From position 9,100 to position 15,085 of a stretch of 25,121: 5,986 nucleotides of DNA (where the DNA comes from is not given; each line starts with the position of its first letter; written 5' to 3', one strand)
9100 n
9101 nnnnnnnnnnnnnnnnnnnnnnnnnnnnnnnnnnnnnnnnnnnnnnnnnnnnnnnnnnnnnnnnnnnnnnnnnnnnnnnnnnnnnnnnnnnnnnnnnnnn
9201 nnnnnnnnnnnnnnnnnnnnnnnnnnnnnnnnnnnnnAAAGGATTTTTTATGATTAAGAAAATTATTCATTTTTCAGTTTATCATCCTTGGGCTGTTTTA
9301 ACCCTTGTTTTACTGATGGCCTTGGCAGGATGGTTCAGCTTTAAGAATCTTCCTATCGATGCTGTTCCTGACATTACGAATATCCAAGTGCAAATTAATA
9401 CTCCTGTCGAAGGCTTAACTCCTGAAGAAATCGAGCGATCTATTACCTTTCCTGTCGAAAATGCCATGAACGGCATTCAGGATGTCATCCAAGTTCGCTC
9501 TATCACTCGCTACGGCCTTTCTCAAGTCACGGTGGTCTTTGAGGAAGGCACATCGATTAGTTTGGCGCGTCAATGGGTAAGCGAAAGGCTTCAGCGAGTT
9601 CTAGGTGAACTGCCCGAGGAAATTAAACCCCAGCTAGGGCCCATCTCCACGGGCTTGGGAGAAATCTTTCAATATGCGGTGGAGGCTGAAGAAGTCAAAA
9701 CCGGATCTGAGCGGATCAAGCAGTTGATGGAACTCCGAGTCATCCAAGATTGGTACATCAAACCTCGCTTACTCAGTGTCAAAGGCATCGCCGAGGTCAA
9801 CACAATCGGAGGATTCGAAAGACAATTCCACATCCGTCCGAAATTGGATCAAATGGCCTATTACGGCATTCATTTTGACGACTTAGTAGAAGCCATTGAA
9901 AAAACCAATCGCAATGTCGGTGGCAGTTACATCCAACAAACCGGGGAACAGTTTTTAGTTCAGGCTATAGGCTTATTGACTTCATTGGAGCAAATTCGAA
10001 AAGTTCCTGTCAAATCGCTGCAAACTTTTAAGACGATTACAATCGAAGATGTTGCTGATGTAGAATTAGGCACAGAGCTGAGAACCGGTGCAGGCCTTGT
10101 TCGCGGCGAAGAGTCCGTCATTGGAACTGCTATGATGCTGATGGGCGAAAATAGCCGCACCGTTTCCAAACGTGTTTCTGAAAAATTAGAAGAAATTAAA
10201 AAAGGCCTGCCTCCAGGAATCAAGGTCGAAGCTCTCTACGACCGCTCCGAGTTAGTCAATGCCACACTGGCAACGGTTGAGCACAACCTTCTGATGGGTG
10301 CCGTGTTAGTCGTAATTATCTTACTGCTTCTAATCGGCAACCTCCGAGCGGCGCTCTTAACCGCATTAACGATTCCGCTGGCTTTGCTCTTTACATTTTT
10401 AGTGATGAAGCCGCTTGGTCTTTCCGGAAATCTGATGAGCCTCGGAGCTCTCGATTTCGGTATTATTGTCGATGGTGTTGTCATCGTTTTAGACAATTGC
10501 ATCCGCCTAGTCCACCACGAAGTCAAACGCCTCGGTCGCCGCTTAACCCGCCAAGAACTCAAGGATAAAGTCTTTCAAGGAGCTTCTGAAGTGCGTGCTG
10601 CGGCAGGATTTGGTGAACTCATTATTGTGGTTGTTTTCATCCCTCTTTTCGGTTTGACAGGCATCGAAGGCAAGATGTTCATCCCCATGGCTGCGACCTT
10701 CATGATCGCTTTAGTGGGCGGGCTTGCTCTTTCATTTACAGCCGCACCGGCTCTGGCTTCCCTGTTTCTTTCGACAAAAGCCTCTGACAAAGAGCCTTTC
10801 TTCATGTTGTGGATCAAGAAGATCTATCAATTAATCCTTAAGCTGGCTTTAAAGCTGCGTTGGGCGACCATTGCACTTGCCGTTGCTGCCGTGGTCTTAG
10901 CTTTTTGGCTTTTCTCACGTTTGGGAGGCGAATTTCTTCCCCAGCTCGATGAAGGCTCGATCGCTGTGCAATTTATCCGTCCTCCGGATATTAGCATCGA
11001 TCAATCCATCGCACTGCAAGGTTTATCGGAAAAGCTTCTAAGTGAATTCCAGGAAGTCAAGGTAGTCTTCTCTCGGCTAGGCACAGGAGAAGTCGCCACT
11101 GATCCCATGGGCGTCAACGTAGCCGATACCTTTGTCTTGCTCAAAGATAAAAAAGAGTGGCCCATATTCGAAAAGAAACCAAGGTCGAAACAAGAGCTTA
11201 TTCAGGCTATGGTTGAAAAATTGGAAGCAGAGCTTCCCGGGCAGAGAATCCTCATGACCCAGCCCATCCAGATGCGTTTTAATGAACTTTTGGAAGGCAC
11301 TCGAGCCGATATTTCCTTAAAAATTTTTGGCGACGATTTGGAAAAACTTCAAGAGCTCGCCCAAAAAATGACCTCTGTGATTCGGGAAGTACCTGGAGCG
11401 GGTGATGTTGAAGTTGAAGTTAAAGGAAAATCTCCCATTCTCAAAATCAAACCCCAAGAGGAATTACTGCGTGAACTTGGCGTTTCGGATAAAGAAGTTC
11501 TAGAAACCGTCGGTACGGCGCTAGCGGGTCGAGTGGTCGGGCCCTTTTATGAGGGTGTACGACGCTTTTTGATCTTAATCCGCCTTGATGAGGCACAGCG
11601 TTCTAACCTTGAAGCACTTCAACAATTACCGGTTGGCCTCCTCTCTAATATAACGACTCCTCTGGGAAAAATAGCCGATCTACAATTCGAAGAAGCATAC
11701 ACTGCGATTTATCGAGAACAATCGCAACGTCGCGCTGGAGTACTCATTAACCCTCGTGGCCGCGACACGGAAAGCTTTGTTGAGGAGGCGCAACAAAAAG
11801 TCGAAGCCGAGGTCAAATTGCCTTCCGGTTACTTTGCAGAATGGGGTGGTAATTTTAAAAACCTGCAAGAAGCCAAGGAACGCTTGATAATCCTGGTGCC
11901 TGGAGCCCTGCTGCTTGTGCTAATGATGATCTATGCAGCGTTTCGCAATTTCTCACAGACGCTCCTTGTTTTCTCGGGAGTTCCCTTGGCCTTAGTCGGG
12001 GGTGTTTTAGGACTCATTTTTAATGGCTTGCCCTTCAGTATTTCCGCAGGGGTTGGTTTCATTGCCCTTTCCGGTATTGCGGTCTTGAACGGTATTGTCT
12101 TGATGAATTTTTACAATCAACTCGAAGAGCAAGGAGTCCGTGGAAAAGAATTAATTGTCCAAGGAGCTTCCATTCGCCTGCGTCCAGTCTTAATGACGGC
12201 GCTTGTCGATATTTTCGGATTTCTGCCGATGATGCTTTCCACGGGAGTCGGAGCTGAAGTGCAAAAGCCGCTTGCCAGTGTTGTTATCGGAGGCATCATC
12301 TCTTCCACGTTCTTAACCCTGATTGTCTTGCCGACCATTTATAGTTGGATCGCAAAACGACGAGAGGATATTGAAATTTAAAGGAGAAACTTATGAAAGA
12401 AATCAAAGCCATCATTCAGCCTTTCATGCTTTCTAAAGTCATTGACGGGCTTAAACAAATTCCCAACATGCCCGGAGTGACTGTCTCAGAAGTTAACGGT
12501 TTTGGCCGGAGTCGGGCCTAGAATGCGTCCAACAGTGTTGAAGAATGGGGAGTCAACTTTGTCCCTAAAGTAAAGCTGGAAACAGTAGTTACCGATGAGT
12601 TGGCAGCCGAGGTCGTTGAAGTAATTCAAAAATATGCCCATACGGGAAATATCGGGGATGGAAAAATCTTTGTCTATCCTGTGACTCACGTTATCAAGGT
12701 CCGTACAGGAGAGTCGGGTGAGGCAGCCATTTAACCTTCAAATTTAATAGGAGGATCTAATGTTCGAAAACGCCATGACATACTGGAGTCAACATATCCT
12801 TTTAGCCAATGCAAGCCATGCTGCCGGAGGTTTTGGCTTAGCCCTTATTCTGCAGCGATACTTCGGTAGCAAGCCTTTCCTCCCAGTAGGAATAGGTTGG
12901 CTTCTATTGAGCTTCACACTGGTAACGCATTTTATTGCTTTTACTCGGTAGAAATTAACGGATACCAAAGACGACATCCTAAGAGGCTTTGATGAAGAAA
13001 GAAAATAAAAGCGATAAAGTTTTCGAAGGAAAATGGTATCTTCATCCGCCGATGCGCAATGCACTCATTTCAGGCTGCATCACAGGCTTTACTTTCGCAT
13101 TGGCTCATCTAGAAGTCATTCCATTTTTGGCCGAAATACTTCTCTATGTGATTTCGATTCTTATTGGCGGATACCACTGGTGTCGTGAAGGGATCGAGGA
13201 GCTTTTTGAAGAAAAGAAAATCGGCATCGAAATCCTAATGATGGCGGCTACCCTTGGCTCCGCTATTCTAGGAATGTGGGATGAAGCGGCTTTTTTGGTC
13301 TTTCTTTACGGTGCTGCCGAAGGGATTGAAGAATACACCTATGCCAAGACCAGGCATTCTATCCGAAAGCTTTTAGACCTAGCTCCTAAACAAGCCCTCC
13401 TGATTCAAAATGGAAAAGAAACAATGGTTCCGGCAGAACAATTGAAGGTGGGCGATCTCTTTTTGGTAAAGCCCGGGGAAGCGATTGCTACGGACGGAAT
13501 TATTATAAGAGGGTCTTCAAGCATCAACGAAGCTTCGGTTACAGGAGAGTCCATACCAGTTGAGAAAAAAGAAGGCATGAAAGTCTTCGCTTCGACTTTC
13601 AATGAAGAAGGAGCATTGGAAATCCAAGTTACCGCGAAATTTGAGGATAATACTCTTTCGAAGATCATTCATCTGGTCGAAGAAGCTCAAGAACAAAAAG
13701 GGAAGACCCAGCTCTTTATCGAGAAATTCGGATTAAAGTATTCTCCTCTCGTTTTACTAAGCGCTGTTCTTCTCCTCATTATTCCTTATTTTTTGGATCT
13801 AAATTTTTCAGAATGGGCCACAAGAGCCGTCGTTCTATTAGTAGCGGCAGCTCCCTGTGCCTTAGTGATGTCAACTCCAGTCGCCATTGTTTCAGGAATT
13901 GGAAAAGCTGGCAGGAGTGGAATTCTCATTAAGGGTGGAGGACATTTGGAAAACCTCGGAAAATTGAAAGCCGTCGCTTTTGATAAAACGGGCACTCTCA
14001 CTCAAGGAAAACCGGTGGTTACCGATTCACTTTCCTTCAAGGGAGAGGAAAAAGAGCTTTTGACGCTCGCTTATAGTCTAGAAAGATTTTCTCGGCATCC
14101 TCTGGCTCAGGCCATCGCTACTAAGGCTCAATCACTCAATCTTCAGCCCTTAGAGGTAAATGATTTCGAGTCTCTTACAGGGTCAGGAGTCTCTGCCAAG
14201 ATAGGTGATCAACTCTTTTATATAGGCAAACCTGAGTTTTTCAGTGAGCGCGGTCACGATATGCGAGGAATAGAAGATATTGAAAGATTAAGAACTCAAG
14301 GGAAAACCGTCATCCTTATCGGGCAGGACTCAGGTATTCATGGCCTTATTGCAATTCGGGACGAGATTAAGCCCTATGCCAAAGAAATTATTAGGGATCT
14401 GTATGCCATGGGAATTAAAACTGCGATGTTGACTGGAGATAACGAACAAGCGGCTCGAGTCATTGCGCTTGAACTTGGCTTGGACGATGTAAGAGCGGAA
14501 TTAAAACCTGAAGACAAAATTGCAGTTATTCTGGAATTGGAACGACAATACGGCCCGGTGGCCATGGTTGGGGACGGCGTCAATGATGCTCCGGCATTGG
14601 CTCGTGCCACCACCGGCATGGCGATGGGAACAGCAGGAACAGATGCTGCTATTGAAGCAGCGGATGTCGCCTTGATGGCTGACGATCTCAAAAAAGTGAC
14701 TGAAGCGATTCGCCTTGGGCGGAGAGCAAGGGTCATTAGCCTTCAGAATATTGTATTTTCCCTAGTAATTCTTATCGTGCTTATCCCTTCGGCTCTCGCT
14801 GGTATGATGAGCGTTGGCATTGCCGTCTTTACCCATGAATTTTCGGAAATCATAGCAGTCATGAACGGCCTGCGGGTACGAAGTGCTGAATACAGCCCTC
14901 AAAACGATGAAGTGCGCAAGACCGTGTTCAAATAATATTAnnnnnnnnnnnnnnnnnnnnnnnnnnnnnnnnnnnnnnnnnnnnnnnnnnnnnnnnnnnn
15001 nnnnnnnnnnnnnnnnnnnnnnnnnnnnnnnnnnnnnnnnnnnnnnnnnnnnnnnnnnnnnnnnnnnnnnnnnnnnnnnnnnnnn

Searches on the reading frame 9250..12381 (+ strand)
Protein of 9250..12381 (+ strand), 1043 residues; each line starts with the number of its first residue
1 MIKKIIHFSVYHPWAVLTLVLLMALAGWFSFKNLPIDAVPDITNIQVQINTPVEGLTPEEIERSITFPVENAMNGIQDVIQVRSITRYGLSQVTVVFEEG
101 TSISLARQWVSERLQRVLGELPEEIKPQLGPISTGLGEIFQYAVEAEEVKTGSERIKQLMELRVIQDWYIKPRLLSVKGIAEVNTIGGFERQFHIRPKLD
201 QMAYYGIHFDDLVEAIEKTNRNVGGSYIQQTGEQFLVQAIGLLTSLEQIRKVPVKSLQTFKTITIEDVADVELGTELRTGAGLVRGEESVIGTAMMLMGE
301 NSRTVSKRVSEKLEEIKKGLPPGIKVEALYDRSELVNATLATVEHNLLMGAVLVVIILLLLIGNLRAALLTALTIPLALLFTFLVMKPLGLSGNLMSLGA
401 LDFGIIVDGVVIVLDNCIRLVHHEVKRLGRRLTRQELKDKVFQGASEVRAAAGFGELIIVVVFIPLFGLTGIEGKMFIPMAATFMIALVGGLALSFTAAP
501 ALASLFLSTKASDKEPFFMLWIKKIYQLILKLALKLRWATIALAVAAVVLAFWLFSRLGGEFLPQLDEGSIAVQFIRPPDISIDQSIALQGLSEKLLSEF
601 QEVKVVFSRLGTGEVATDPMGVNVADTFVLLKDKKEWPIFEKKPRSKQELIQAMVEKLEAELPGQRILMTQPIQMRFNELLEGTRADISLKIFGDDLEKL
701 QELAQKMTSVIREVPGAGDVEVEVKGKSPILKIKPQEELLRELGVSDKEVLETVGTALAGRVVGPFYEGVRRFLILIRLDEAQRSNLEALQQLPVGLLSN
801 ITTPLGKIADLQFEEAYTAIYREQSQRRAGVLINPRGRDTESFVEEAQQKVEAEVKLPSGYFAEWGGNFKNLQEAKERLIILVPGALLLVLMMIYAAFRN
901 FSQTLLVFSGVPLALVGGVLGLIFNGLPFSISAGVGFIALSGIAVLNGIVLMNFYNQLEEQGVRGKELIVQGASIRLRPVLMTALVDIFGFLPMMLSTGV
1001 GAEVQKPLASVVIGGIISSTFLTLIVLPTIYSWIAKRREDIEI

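Call 12: search_protein_families(library=pfam, proteins=[window:9250-12381:+], max_evalue=0.001)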
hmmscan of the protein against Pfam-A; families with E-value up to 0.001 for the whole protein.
window:9250-12381:+ (1043 aa): 1 family
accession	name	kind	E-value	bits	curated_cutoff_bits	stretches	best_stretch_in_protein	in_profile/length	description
PF00873.25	ACR_tran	-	3.5e-283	942.5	28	1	5-1034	1-1020/1021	AcrB/AcrD/AcrF family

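Call 53: search_protein_families(library=ncbifam, proteins=[window:9250-12381:+], max_evalue=1e-20)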
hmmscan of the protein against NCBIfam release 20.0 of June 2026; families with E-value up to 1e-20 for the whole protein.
window:9250-12381:+ (1043 aa): 11 families
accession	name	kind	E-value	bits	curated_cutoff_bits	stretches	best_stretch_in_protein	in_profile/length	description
TIGR00914.1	2A0601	subfamily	0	1222.6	701.45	1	1-1041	1-1042/1051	CusA/CzcA family heavy metal efflux RND transporter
NF033617.1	RND_permease_2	subfamily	3.7e-151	505.2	1250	1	8-1035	3-1008/1009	multidrug efflux RND transporter permease subunit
NF000282.2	RND_permease_1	subfamily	3e-128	429.3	1250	1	10-1035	5-1028/1029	multidrug efflux RND transporter permease subunit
TIGR00915.1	2A0602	subfamily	1.5e-108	364.1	940.35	1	16-1036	12-1030/1050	efflux RND transporter permease subunit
NF007905.0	PRK10614.1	equivalog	1.5e-91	307.6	1774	1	7-1039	5-1013/1025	multidrug efflux RND transporter permease subunit MdtC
NF007798.0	PRK10503.1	equivalog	4.1e-87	292.9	1584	1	12-1032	19-1020/1040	MdtB/MuxB family multidrug efflux RND transporter permease subunit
NF007131.0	PRK09577.1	equivalog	1.3e-85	288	1768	1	12-1035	8-1023/1045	multidrug efflux RND transporter permease subunit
NF007842.1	PRK10555.1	equivalog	1.5e-81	274.7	1854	1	8-1037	4-1029/1036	multidrug efflux RND transporter permease AcrD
NF007133.0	PRK09579.1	equivalog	3.1e-74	250.2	1763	1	16-1038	14-1006/1017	multidrug efflux RND transporter permease subunit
NF011706.2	PRK15127.1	equivalog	4.8e-61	206.8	2150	1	13-1037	9-1032/1049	multidrug efflux RND transporter permease subunit AcrB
NF000037.1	RND_perm_OqxB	exception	1.8e-58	198.2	2200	2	10-515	8-507/1050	multidrug efflux RND transporter permease subunit OqxB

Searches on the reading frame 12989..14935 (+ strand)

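Call 12: search_protein_families(library=pfam, proteins=[window:12989-14935:+], max_evalue=0.001)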
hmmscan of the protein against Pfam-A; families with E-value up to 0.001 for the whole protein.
window:12989-14935:+ (648 aa): 3 families
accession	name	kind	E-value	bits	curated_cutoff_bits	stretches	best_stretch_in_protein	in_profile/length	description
PF00122.25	E1-E2_ATPase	-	6.6e-56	189.1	28.1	1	131-309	2-180/181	E1-E2 ATPase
PF00702.32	Hydrolase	-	2.4e-37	129.6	26.4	1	327-540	2-190/191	haloacid dehalogenase-like hydrolase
PF08282.18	Hydrolase_3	-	0.00047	20.4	20.9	0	524-560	206-241/255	haloacid dehalogenase-like hydrolase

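Call 51: search_protein_families(library=ncbifam, proteins=[window:12989-14935:+], max_evalue=0.01)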
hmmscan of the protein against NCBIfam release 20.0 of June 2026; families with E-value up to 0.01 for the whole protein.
window:12989-14935:+ (648 aa): 24 families
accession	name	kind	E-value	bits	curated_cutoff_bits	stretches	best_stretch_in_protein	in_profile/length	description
TIGR01525.1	ATPase-IB_hvy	subfamily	6.7e-178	593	346.25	1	80-630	1-560/560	heavy metal translocating P-type ATPase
TIGR01512.1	ATPase-IB2_Cd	subfamily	1e-150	502.7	313.5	2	80-415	1-304/494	cadmium family heavy metal-translocating P-type ATPase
NF008262.1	PRK11033.1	equivalog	6.8e-144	481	1005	1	47-630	145-727/731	zinc/cadmium/mercury/lead-transporting ATPase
NF033775.1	P_type_ZntA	exception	3.5e-128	428.9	1240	1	47-630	150-728/732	Zn(II)/Cd(II)/Pb(II) translocating P-type ATPase ZntA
TIGR01511.1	ATPase-IB1_Cu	subfamily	7.5e-115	384.8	397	1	96-629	42-540/542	copper-translocating P-type ATPase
NF007952.0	PRK10671.1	equivalog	5.8e-96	322.5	1316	1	106-602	299-796/838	copper-exporting P-type ATPase CopA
TIGR01494.1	ATPase_P-type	subfamily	1.5e-88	297.3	62.3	1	104-607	3-465/478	HAD-IC family P-type ATPase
TIGR01497.1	kdpB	equivalog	2.4e-59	201.1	527.9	1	136-584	108-570/675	potassium-transporting ATPase subunit KdpB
NF010609.0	PRK14010.1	equivalog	5.5e-54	183.5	1323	1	138-593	109-574/673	K(+)-transporting ATPase subunit B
TIGR01647.1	ATPase-IIIA_H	equivalog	9.7e-52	176.1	615.5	2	80-500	38-483/755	plasma-membrane proton-efflux P-type ATPase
TIGR01517.1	ATPase-IIB_Ca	equivalog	4.6e-41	140.9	507.05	2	449-598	534-703/882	calcium-translocating P-type ATPase, PMCA-type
TIGR01522.1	ATPase-IIA2_Ca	equivalog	7.7e-41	139.7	798.3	3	82-346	65-339/854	calcium-transporting P-type ATPase, PMR1-type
TIGR01657.1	P-ATPase-V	hypoth_equivalog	7.8e-35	119.7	618.25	4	100-195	196-292/1055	ATP13A2 family polyamine export P-type ATPase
TIGR01523.1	ATPase-IID_K-Na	equivalog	3.6e-30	104.3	645.05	3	502-594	672-763/997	potassium/sodium efflux P-type ATPase, fungal-type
TIGR01106.1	ATPase-IIC_X-K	subfamily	1.3e-29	102.8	946.1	2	116-345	123-363/997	Na,H/K antiporter P-type ATPase subunit alpha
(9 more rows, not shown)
